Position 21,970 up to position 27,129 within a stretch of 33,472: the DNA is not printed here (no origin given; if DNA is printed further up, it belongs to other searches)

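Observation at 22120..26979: A 1619-aa octahaem cytochrome c with an N-terminal anchor, long coiled-coil and PDZ-like domain sits where cytochrome c1/f would be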

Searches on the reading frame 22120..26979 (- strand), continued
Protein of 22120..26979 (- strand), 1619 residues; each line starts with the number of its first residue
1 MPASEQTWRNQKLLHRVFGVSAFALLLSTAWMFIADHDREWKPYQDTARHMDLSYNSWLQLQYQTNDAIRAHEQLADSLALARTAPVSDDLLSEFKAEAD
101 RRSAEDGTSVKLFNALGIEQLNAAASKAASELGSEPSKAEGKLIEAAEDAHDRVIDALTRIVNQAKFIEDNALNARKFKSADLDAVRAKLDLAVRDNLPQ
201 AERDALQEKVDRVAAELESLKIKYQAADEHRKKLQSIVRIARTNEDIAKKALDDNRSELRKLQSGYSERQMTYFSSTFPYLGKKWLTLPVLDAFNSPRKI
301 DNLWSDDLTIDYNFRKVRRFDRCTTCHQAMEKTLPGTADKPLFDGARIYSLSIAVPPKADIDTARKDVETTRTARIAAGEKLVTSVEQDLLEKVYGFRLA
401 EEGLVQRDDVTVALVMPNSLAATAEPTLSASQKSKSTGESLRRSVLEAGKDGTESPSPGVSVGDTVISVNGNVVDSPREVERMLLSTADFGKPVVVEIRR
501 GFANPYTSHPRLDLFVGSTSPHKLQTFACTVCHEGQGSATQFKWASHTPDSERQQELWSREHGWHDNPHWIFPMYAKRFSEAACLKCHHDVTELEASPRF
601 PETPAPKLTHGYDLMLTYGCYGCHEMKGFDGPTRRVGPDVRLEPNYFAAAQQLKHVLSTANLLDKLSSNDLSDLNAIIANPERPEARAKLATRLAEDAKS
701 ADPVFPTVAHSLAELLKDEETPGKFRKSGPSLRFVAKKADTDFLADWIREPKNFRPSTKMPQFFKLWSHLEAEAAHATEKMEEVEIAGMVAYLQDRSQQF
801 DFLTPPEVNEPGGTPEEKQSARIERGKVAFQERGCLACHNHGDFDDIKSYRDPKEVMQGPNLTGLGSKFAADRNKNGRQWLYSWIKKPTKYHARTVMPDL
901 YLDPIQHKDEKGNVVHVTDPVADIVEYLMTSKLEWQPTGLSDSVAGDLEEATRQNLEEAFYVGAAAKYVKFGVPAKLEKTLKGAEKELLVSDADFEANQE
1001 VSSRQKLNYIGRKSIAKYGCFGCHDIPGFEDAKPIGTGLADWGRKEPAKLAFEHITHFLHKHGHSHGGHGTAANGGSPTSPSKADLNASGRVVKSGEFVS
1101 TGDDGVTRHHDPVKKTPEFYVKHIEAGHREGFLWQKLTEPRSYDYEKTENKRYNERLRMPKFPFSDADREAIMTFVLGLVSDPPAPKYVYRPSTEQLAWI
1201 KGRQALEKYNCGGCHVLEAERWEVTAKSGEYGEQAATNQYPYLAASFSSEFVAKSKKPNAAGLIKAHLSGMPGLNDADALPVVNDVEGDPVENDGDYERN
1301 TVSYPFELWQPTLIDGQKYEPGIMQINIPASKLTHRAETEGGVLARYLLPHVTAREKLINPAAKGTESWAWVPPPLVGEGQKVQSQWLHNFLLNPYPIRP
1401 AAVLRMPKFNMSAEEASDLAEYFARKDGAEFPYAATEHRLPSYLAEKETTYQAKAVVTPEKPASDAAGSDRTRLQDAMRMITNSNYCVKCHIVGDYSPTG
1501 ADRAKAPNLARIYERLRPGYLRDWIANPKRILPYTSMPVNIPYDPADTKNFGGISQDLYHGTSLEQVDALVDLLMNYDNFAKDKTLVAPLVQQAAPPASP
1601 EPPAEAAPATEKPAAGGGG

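Call 77: find_homologous_proteins(query=L075:10001-14743:+, max_evalue=0.001)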
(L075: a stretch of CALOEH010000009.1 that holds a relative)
Query L075:10001-14743:+ (1581 aa): 330 proteins with E <= 0.001 among 8000 candidates; the best 120 are listed.
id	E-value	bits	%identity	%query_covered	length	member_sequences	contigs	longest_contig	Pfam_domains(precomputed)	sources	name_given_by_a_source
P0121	0.0e+0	3721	100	100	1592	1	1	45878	PF02433.21,PF13442.12,PF00034.27,PF14522.12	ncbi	-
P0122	0.0e+0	2770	74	100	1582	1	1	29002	PF02433.21,PF13442.12,PF00034.27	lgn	-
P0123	0.0e+0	1645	51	90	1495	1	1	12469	PF14537.12,PF13180.13,PF13442.12,PF00034.27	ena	-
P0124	0.0e+0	1633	50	92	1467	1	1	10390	PF17820.8,PF13180.13,PF02433.21,PF13442.12,PF00034.27,PF14522.12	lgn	-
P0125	0.0e+0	1615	47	100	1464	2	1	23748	PF13442.12,PF00034.27,PF14522.12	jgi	jgi:cytochrome c2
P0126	0.0e+0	1601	50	89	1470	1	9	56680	PF02433.21,PF13442.12,PF00034.27,PF14522.12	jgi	jgi:cytochrome c2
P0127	0.0e+0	1591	51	90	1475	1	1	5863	PF17820.8,PF00595.30,PF13180.13,PF13442.12,PF00034.27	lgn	-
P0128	0.0e+0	1573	49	87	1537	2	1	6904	PF13442.12,PF00034.27,PF14522.12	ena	-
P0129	0.0e+0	1561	49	91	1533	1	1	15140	PF13180.13,PF13442.12,PF00034.27,PF14522.12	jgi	jgi:cytochrome c2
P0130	0.0e+0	1560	50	87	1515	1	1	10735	PF02433.21,PF13442.12,PF00034.27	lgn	-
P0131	0.0e+0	1552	46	100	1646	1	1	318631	PF02433.21,PF13442.12,PF00034.27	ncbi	-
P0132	0.0e+0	1541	47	92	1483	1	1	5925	PF17820.8,PF13442.12,PF00034.27,PF14522.12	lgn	-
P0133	0.0e+0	1540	47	92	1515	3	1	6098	PF17820.8,PF13442.12,PF00034.27,PF14522.12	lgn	-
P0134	0.0e+0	1522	50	87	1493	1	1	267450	PF13442.12,PF00034.27,PF14522.12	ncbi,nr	ncbi:MAG: c-type cytochrome [Pirellulales bacterium]|nr:c-type cytochrome [Pirellulales bacterium]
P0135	0.0e+0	1504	45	100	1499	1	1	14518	PF13442.12,PF00034.27,PF14522.12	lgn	-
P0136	0.0e+0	1496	44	100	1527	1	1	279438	PF17820.8,PF00034.27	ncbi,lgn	-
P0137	0.0e+0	1487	46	100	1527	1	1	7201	PF17820.8,PF13180.13,PF13202.13,PF13442.12,PF00034.27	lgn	-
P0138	0.0e+0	1477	50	86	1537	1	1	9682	PF17820.8,PF13180.13,PF13442.12,PF00034.27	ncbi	-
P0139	0.0e+0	1476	45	100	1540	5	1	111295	PF17820.8,PF02433.21,PF13442.12,PF00034.27,PF14522.12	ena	-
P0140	0.0e+0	1474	48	88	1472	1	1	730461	PF17820.8,PF00595.30,PF00034.27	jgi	jgi:cytochrome c551/c552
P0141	0.0e+0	1471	46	100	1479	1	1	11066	PF14537.12,PF02433.21,PF13442.12,PF00034.27,PF14522.12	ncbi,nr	ncbi:MAG TPA: hypothetical protein VG713_11330 [Pirellulales bacterium]|nr:hypothetical protein [Pir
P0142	0.0e+0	1467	46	91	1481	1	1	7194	PF14537.12,PF17820.8,PF13180.13,PF13442.12,PF00034.27,PF14522.12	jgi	jgi:cytochrome c551/c552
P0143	0.0e+0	1466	48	87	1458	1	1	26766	PF02433.21,PF00034.27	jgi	jgi:cytochrome c551/c552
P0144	0.0e+0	1464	45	100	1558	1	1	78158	PF13180.13,PF02433.21,PF13442.12,PF00034.27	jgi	jgi:cytochrome c551/c552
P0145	0.0e+0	1460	45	100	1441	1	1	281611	PF14537.12,PF13442.12,PF00034.27,PF14522.12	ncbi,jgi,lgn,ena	-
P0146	0.0e+0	1460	46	100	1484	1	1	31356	PF17820.8,PF02433.21,PF13442.12,PF00034.27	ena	-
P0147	0.0e+0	1460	47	87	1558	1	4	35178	PF17820.8,PF13442.12,PF00034.27,PF14522.12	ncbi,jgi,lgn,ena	jgi:cytochrome c551/c552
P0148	0.0e+0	1459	44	100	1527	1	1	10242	PF17820.8,PF13180.13,PF02433.21,PF13442.12,PF00034.27,PF14522.12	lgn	-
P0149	0.0e+0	1458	45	100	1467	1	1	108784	PF14537.12,PF17820.8,PF02433.21,PF13442.12,PF00034.27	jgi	-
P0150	0.0e+0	1458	45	100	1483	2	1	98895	PF13180.13,PF13442.12,PF00034.27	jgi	jgi:mono/diheme cytochrome c family protein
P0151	0.0e+0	1457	45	100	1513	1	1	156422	PF13442.12,PF00034.27,PF14522.12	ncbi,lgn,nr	ncbi:MAG: c-type cytochrome [Planctomycetia bacterium]|nr:c-type cytochrome [Planctomycetia bacteriu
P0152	0.0e+0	1452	45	100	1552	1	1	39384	PF17820.8,PF13180.13,PF02433.21,PF13442.12,PF00034.27,PF14522.12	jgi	jgi:mono/diheme cytochrome c family protein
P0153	0.0e+0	1452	45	100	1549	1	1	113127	PF17820.8,PF13180.13,PF02433.21,PF13442.12,PF00034.27,PF14522.12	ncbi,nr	ncbi:MAG TPA: PDZ domain-containing protein [Pirellulales bacterium]|nr:PDZ domain-containing protei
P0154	0.0e+0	1451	45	100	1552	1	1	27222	PF14537.12,PF13180.13,PF02433.21,PF13442.12,PF00034.27,PF14522.12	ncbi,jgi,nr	ncbi:MAG TPA: hypothetical protein VG125_10995 [Pirellulales bacterium]|jgi:cytochrome c551/c552|nr:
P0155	0.0e+0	1451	44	100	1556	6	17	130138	PF14537.12,PF17820.8,PF13442.12,PF00034.27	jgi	jgi:mono/diheme cytochrome c family protein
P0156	0.0e+0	1445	44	99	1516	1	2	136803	PF13442.12,PF00034.27,PF14522.12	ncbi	ncbi:MAG: hypothetical protein AB7O62_12005 [Pirellulales bacterium]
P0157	0.0e+0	1443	44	100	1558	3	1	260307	PF17820.8,PF13180.13,PF13442.12,PF00034.27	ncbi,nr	ncbi:MAG TPA: c-type cytochrome [Pirellulales bacterium]|nr:c-type cytochrome [Pirellulales bacteriu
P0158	0.0e+0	1441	45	89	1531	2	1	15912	PF17820.8,PF13180.13,PF13442.12,PF00034.27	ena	-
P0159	0.0e+0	1441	46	99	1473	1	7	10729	PF14537.12,PF17820.8,PF13442.12,PF00034.27,PF14522.12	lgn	-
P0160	0.0e+0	1437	46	100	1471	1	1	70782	PF17820.8,PF13180.13,PF13442.12,PF00034.27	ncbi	-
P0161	0.0e+0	1436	46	86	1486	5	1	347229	PF13442.12,PF00034.27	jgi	jgi:cytochrome c2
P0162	0.0e+0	1435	47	88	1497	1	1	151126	PF13442.12,PF00034.27,PF14522.12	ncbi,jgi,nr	ncbi:MAG TPA: hypothetical protein VHZ24_11520 [Pirellulales bacterium]|jgi:cytochrome c551/c552|nr:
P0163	0.0e+0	1433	45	100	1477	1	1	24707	PF17820.8,PF13442.12,PF00034.27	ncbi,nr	ncbi:MAG: c-type cytochrome [Planctomycetia bacterium]|nr:c-type cytochrome [Planctomycetia bacteriu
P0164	0.0e+0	1426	46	87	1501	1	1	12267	PF17820.8,PF13442.12,PF00034.27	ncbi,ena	ncbi:MAG TPA: hypothetical protein VIK18_04385 [Pirellulales bacterium]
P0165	0.0e+0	1425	44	100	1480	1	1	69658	PF13180.13,PF13442.12,PF00034.27,PF14522.12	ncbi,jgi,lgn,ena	jgi:cytochrome c2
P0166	0.0e+0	1422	46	92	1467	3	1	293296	PF17820.8,PF13180.13,PF02433.21,PF13442.12,PF00034.27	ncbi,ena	-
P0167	0.0e+0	1420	46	100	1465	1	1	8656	PF17820.8,PF13180.13,PF13442.12,PF00034.27,PF14522.12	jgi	-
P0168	0.0e+0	1419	44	100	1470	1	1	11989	PF17820.8,PF13180.13,PF02433.21,PF13442.12,PF00034.27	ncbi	-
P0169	0.0e+0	1416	47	92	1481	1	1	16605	PF02433.21,PF13442.12,PF00034.27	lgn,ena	-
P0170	0.0e+0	1413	44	100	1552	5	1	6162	PF17820.8,PF13180.13,PF02433.21,PF13442.12,PF00034.27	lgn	-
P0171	0.0e+0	1411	46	90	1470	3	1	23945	PF14537.12,PF13442.12,PF00034.27,PF14522.12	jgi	jgi:mono/diheme cytochrome c family protein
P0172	0.0e+0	1411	45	90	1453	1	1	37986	PF17820.8,PF02433.21,PF13442.12,PF00034.27,PF14522.12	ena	-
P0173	0.0e+0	1410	44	100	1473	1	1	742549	PF13442.12,PF00034.27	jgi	jgi:mono/diheme cytochrome c family protein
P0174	0.0e+0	1408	44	100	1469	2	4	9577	PF14537.12,PF17820.8,PF02433.21,PF13442.12,PF00034.27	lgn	-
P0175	0.0e+0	1406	44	100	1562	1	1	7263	PF02433.21,PF13442.12,PF00034.27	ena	-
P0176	0.0e+0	1402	46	91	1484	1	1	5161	PF17820.8,PF13180.13,PF02433.21,PF13442.12,PF00034.27,PF14522.12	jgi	jgi:cytochrome c2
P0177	0.0e+0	1401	43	100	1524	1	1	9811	PF13180.13,PF13442.12,PF00034.27,PF14522.12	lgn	-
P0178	0.0e+0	1399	44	100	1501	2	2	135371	PF17820.8,PF02433.21,PF13442.12,PF00034.27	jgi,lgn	jgi:cytochrome c2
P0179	0.0e+0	1397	44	100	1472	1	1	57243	PF17820.8,PF13180.13,PF13442.12,PF00034.27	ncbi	ncbi:MAG: PDZ domain-containing protein [Pirellulales bacterium]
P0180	0.0e+0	1396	46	87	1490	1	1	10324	PF02433.21,PF13442.12,PF00034.27,PF14522.12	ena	-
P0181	0.0e+0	1388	44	100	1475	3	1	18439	PF02433.21,PF13442.12,PF00034.27,PF14522.12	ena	-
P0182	0.0e+0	1376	45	92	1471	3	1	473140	PF17820.8,PF13180.13,PF02433.21,PF13442.12,PF00034.27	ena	-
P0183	0.0e+0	1375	42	100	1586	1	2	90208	PF13442.12,PF00034.27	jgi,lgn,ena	-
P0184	0.0e+0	1371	46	89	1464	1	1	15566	PF17820.8,PF13180.13,PF02433.21,PF13442.12,PF00034.27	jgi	jgi:cytochrome c2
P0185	0.0e+0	1370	42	100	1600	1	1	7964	PF17820.8,PF13180.13,PF13442.12,PF00034.27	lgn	-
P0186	0.0e+0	1368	43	100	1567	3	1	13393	PF02433.21,PF13442.12,PF00034.27,PF14522.12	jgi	jgi:cytochrome c551/c552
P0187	0.0e+0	1367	44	100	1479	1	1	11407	PF17820.8,PF13180.13,PF13442.12,PF00034.27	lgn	-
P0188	0.0e+0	1362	46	86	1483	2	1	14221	PF17820.8,PF13180.13,PF13442.12,PF00034.27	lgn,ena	-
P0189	0.0e+0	1360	41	100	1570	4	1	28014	PF00034.27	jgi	jgi:cytochrome c2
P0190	0.0e+0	1350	44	100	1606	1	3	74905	PF13442.12,PF00034.27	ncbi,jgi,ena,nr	ncbi:MAG TPA: hypothetical protein VMV69_18950 [Pirellulales bacterium]|nr:hypothetical protein [Pir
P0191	0.0e+0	1349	46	86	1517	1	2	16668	PF17820.8,PF13442.12,PF00034.27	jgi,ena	-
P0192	0.0e+0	1346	45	88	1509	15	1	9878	PF02433.21,PF00034.27,PF14522.12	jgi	-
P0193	0.0e+0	1346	44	92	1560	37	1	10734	PF17820.8,PF00034.27,PF14522.12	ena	-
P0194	0.0e+0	1345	45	88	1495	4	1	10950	PF17820.8,PF02433.21,PF13442.12,PF00034.27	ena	-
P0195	0.0e+0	1344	45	55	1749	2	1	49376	PF13442.12,PF00034.27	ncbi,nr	ncbi:MAG: hypothetical protein MPJ50_07560 [Pirellulales bacterium]|nr:hypothetical protein [Pirellu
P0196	0.0e+0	1343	43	99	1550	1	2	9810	PF02433.21,PF00034.27,PF14522.12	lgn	-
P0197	0.0e+0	1342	43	92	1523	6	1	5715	PF17820.8,PF00034.27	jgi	-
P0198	0.0e+0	1341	46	86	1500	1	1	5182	PF17820.8,PF02433.21,PF13442.12,PF00034.27,PF14522.12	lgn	-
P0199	0.0e+0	1340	44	89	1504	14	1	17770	PF17820.8,PF00034.27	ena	-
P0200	0.0e+0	1340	44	87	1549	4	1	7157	PF17820.8,PF00034.27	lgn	-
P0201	0.0e+0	1339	44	86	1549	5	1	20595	PF17820.8,PF13442.12,PF00034.27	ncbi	ncbi:MAG: hypothetical protein ACO3NZ_00930 [Pirellulales bacterium]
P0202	0.0e+0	1338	44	100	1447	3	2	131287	PF14537.12,PF17820.8,PF13180.13,PF02433.21,PF13442.12,PF00034.27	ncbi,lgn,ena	-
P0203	0.0e+0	1338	43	100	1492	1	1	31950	PF17820.8,PF13180.13,PF13442.12,PF00034.27,PF14522.12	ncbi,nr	ncbi:MAG: c-type cytochrome [Pirellulales bacterium]|nr:c-type cytochrome [Pirellulales bacterium]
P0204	0.0e+0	1335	43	86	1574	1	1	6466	PF17820.8,PF00034.27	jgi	jgi:hypothetical protein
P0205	0.0e+0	1335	42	100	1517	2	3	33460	PF17820.8,PF00034.27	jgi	jgi:cytochrome c2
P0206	0.0e+0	1335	45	88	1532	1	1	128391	PF17820.8,PF00595.30,PF02433.21,PF13442.12,PF00034.27,PF14522.12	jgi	-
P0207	0.0e+0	1334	44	92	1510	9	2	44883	PF00034.27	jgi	jgi:cytochrome c2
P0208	0.0e+0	1334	43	100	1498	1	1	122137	PF02433.21,PF13442.12,PF00034.27,PF14522.12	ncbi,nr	ncbi:MAG: c-type cytochrome [Planctomycetes bacterium]|nr:c-type cytochrome [Planctomycetota bacteri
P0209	0.0e+0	1334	43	100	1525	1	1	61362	PF13442.12,PF00034.27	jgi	jgi:hypothetical protein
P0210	0.0e+0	1331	42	100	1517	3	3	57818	PF17820.8,PF00034.27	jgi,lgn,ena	jgi:cytochrome c2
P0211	0.0e+0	1330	44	89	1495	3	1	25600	PF17820.8,PF00034.27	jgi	jgi:cytochrome c551/c552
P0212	0.0e+0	1330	43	92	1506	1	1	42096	PF17820.8,PF00034.27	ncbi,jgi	jgi:cytochrome c551/c552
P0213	0.0e+0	1329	44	89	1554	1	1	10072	PF17820.8,PF02433.21,PF13442.12,PF00034.27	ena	-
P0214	0.0e+0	1329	44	87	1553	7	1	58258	PF17820.8,PF11845.14,PF00034.27,PF14522.12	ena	-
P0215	0.0e+0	1328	45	86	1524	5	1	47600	PF17820.8,PF13442.12,PF00034.27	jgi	jgi:cytochrome c551/c552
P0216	0.0e+0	1328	42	100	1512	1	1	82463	PF17820.8,PF00034.27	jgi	jgi:hypothetical protein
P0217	0.0e+0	1327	42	100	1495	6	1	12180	PF17820.8,PF00034.27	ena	-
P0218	0.0e+0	1327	44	87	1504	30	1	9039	PF17820.8,PF11845.14,PF13442.12,PF00034.27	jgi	-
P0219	0.0e+0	1326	43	100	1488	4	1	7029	PF02433.21,PF13442.12,PF00034.27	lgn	-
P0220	0.0e+0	1325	45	86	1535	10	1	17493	PF17820.8,PF00595.30,PF00034.27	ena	-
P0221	0.0e+0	1325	43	99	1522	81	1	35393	PF17820.8,PF13442.12,PF00034.27,PF14522.12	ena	-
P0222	0.0e+0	1324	44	92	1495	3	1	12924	PF17820.8,PF00034.27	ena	-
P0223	0.0e+0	1323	43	92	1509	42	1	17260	PF00034.27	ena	-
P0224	0.0e+0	1322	44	88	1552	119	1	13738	PF17820.8,PF02433.21,PF13442.12,PF00034.27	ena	-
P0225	0.0e+0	1322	42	99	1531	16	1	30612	PF17820.8,PF00034.27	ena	-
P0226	0.0e+0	1322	45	87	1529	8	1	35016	PF00034.27,PF14522.12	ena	-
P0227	0.0e+0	1321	44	86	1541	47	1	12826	PF17820.8,PF02433.21,PF13442.12,PF00034.27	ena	-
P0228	0.0e+0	1321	45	87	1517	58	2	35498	PF17820.8,PF13442.12,PF00034.27,PF14522.12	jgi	jgi:cytochrome c2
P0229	0.0e+0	1321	39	69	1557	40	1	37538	PF17820.8,PF13442.12,PF00034.27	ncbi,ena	-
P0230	0.0e+0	1320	44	88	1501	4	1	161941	PF17820.8,PF02433.21,PF13442.12,PF00034.27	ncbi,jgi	jgi:cytochrome c2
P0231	0.0e+0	1319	45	87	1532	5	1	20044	PF17820.8,PF13442.12,PF00034.27,PF14522.12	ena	-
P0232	0.0e+0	1319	42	99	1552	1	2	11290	PF17820.8,PF13442.12,PF00034.27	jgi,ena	jgi:cytochrome c2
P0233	0.0e+0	1318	43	100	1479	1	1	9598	PF14537.12,PF17820.8,PF13180.13,PF02433.21,PF13442.12,PF00034.27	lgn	-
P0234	0.0e+0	1318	44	92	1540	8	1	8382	PF17820.8,PF00034.27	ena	-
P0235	0.0e+0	1318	44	87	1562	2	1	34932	PF17820.8,PF13180.13,PF13442.12,PF00034.27,PF14522.12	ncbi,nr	ncbi:MAG TPA: PDZ domain-containing protein [Pirellulales bacterium]|nr:PDZ domain-containing protei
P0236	0.0e+0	1317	44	89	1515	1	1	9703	PF00034.27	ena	-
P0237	0.0e+0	1317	44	92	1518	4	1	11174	PF00034.27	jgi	-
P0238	0.0e+0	1317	44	90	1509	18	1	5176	PF17820.8,PF13180.13,PF13442.12,PF00034.27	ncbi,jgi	jgi:hypothetical protein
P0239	0.0e+0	1316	43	92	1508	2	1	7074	PF17820.8,PF00034.27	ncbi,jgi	jgi:cytochrome c551/c552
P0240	0.0e+0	1316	43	89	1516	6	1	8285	PF17820.8,PF00034.27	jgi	jgi:cytochrome c551/c552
